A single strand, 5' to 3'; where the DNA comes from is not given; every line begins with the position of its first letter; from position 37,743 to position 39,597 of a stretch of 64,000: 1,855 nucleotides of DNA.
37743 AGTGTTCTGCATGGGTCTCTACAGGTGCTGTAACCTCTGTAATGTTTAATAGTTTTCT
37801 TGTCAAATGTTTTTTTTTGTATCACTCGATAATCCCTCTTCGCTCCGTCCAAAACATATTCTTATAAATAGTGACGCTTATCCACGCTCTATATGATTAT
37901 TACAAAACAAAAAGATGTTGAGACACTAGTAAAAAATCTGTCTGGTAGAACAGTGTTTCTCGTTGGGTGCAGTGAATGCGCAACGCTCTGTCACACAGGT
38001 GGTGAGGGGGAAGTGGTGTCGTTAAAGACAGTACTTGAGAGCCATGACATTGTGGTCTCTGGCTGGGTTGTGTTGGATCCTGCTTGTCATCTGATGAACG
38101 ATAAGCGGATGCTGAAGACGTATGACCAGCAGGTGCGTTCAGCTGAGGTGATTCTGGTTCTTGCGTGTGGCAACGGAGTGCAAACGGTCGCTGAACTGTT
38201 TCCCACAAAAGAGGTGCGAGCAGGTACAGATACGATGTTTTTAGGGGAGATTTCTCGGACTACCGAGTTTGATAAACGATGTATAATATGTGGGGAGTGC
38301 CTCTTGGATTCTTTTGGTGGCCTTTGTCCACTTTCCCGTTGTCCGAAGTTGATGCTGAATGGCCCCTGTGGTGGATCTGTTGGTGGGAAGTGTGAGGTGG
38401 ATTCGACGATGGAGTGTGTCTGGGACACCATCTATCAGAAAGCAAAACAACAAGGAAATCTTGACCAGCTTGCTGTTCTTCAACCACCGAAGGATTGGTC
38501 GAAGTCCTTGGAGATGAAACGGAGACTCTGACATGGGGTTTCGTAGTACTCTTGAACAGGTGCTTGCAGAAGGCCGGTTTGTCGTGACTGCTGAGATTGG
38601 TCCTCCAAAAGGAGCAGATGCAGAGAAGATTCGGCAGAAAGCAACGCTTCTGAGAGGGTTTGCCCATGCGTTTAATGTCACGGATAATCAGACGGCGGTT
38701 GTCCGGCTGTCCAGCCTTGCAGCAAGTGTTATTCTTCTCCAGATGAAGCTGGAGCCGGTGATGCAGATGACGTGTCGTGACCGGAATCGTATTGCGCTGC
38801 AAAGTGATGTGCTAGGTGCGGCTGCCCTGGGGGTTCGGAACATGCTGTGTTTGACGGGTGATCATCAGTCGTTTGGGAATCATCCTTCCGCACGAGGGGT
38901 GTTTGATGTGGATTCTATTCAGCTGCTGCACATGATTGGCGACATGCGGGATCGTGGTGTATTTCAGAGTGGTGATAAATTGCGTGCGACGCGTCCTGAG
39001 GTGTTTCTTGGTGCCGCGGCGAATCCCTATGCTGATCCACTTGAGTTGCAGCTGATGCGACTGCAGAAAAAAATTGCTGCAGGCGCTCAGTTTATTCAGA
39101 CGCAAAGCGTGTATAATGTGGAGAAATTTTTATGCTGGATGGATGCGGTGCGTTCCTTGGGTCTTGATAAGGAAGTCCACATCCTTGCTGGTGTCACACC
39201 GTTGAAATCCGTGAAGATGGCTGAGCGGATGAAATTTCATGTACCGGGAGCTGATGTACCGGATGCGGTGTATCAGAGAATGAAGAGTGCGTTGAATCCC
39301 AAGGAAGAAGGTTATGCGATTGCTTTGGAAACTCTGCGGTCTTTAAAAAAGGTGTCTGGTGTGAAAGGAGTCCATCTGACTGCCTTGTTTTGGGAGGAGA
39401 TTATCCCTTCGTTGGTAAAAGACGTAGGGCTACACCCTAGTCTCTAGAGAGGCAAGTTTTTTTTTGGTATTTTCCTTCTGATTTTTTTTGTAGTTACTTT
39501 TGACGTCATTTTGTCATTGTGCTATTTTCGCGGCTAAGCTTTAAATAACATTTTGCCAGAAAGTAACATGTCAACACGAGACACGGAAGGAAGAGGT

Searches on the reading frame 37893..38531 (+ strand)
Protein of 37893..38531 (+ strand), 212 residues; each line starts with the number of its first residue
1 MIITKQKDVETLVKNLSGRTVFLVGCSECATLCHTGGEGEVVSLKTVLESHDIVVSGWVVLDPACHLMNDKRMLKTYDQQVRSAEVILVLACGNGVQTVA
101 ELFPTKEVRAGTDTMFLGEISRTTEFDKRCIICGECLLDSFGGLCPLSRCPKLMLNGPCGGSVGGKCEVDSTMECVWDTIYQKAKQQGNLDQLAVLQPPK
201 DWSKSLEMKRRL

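Call 24: search_protein_families(library=ncbifam, proteins=[window:37893-38531:+], max_evalue=0.00001)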
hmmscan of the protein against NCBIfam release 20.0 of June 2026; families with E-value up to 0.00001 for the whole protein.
window:37893-38531:+ (212 aa): 0 families

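Call 63: search_protein_families(library=pfam, proteins=[window:37893-38531:+], max_evalue=0.001)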
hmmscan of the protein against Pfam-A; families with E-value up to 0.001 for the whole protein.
window:37893-38531:+ (212 aa): 1 family
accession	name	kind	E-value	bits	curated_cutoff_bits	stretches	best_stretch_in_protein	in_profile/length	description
PF12225.13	DUF5981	-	9.1e-33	112.3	23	1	111-203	3-95/95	Methylene-tetrahydrofolate reductase C terminal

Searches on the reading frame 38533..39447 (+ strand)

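Call 24: search_protein_families(library=ncbifam, proteins=[window:38533-39447:+], max_evalue=0.00001)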
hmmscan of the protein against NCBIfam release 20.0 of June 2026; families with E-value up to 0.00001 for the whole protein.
window:38533-39447:+ (304 aa): 4 families
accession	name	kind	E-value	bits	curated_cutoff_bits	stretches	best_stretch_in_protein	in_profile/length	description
NF006396.0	PRK08645.1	equivalog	2.6e-64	217.4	453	1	5-286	312-589/611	bifunctional homocysteine S-methyltransferase/methylenetetrahydrofolate reductase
TIGR00676.1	fadh2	equivalog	3.2e-22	79.2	293.7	1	21-294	4-270/275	methylenetetrahydrofolate reductase [NAD(P)H]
TIGR00677.1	fadh2_euk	equivalog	1.7e-19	70.3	310.05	1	60-300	47-277/281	methylenetetrahydrofolate reductase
NF006950.0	PRK09432.1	equivalog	1.2e-12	47.7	382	1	15-302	22-294/296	methylenetetrahydrofolate reductase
